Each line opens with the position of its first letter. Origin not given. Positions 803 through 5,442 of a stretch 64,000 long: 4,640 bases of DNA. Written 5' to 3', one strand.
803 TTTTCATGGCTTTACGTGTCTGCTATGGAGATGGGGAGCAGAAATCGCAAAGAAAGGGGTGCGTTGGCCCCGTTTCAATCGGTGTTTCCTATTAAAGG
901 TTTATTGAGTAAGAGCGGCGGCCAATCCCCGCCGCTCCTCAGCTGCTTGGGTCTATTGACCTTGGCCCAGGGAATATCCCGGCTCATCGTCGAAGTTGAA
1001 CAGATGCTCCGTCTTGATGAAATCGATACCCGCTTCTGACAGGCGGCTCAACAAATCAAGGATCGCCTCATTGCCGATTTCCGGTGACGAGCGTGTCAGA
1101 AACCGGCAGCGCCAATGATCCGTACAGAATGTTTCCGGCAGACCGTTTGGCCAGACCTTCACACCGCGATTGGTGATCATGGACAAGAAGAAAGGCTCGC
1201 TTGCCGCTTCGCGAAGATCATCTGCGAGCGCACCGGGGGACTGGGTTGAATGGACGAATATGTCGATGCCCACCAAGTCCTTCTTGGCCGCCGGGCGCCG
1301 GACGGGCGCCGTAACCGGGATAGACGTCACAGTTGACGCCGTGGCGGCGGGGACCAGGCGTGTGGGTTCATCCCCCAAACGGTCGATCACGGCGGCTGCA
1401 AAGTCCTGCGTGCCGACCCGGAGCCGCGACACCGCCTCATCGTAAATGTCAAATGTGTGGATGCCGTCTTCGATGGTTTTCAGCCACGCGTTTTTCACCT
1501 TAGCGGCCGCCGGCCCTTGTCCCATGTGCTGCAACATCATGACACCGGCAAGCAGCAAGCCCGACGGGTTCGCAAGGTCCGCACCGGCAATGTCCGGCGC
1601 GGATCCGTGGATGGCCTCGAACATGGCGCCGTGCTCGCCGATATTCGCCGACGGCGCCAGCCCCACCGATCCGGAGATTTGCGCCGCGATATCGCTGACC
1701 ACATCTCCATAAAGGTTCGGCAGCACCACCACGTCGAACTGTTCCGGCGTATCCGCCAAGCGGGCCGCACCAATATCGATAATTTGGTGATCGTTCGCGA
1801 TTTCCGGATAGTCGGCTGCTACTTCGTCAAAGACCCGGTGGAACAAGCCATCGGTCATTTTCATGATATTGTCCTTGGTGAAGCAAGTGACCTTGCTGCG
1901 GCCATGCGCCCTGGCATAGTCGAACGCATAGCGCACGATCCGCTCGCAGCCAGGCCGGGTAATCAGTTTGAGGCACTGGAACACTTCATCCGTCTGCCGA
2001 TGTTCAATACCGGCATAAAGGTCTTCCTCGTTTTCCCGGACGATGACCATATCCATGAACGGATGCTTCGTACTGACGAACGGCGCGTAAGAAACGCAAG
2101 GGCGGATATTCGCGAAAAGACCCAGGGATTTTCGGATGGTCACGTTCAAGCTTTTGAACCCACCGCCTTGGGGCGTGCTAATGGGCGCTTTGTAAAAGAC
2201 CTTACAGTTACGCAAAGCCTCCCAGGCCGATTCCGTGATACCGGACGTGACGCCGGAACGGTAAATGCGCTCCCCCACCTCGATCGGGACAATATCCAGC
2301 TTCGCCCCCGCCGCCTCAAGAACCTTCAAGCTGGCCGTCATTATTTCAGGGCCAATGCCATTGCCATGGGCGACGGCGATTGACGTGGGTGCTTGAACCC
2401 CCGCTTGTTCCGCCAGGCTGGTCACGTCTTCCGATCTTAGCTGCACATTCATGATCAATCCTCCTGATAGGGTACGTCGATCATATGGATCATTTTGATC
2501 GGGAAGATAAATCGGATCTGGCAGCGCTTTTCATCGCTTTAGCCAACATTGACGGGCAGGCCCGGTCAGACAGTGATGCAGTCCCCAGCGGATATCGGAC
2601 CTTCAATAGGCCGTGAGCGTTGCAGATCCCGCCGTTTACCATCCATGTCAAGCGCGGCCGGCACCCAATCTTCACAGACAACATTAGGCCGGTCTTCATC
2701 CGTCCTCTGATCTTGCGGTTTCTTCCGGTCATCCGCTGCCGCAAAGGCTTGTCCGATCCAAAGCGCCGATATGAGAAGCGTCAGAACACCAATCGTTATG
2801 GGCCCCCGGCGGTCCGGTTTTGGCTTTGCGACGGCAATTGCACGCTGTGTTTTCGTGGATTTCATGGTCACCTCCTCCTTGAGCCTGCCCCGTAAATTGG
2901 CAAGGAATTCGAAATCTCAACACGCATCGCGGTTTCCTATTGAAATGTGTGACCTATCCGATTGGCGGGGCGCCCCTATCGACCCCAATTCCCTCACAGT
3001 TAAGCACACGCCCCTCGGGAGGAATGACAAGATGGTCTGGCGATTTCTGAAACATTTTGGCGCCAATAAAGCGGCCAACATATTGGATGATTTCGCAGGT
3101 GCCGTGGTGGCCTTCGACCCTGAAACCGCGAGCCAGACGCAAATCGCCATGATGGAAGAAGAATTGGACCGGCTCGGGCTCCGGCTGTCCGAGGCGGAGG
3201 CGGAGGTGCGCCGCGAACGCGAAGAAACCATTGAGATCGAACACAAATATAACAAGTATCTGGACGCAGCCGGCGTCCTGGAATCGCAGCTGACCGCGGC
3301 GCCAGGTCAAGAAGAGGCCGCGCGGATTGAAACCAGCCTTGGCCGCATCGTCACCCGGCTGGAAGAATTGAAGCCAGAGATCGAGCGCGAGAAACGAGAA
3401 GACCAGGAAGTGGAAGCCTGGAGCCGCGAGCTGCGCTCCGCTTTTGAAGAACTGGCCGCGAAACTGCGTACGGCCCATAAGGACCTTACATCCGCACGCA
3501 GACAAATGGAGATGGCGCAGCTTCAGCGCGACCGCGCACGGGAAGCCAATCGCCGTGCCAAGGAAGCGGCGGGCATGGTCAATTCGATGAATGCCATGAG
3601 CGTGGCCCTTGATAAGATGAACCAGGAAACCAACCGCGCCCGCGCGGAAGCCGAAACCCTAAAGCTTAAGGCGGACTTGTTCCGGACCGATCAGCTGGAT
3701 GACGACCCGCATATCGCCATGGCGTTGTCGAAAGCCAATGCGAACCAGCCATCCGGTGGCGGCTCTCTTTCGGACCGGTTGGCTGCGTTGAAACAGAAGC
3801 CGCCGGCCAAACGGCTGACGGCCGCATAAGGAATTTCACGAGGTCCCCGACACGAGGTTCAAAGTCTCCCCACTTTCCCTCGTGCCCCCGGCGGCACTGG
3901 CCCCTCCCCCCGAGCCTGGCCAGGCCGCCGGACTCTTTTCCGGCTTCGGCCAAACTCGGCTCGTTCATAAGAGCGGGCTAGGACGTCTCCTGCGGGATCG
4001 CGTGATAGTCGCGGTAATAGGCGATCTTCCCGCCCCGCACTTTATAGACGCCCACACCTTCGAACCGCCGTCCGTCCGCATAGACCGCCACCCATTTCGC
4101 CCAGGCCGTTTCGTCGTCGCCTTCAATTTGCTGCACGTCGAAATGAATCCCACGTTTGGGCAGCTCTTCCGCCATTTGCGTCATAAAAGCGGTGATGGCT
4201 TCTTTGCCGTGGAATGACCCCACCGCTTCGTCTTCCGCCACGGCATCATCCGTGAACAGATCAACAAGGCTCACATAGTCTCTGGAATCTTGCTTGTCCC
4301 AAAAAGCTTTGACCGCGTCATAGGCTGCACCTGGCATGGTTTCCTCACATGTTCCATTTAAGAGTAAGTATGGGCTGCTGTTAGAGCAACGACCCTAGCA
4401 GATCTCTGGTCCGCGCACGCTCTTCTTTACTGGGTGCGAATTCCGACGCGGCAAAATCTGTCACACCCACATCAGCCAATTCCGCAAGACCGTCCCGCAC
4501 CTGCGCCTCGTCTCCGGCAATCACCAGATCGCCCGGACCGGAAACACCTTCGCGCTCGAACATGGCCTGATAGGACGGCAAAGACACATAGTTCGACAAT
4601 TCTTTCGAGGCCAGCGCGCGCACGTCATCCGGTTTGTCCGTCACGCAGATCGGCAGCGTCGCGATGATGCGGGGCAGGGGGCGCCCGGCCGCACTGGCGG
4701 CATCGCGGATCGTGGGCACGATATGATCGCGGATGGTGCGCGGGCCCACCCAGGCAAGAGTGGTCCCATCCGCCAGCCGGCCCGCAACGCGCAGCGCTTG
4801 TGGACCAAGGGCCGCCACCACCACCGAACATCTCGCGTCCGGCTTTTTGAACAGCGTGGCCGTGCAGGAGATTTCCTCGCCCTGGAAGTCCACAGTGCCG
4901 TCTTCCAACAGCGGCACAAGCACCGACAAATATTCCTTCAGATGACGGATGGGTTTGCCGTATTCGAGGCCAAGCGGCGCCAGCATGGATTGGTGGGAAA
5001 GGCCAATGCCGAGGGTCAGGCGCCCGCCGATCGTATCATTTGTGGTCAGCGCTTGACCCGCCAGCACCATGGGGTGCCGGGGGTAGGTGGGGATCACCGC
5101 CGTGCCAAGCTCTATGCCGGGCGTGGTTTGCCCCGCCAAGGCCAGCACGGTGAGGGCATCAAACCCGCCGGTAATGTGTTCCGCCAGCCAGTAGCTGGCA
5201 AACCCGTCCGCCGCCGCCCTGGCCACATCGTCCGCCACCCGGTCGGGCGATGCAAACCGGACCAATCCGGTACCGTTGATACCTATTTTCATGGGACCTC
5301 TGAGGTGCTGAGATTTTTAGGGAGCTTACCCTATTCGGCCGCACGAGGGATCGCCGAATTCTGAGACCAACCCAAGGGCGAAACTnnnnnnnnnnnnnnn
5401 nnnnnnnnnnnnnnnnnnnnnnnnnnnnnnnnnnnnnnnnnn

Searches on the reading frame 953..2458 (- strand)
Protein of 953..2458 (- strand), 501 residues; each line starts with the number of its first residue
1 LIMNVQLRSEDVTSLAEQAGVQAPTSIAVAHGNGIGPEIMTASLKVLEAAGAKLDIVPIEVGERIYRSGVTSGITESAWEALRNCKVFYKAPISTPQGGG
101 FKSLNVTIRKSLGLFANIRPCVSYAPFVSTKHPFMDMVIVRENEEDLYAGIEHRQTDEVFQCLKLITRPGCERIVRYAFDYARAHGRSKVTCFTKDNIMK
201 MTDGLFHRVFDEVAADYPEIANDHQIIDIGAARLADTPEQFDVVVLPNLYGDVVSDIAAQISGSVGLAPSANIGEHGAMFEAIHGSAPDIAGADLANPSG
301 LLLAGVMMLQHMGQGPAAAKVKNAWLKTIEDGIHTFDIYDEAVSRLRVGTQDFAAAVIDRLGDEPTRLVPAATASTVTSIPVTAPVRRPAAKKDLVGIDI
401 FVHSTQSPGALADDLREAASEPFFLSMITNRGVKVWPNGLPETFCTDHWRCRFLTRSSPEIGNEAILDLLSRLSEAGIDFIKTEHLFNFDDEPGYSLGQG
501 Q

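Call 69: search_protein_families(library=pfam, proteins=[window:953-2458:-], max_evalue=0.00001)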
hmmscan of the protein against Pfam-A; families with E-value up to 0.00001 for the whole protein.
window:953-2458:- (501 aa): 2 families
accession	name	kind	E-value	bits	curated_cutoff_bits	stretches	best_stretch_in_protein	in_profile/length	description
PF00180.25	Iso_dh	-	4.3e-94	316.1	27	1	27-357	2-348/348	Isocitrate/isopropylmalate dehydrogenase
PF18324.6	Isocitrate_DH_C_bact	-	2.1e-43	147.3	25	1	393-501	1-110/110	Bacterial isocitrate dehydrogenase, C-terminal domain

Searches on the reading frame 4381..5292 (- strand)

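Call 69: search_protein_families(library=pfam, proteins=[window:4381-5292:-], max_evalue=0.00001)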
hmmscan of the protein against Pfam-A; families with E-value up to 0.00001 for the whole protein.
window:4381-5292:- (303 aa): 1 family
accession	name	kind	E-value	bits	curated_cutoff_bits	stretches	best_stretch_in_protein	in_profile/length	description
PF00296.26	Bac_luciferase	-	3.7e-44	151.8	27.9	1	15-278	21-313/314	Luciferase-like monooxygenase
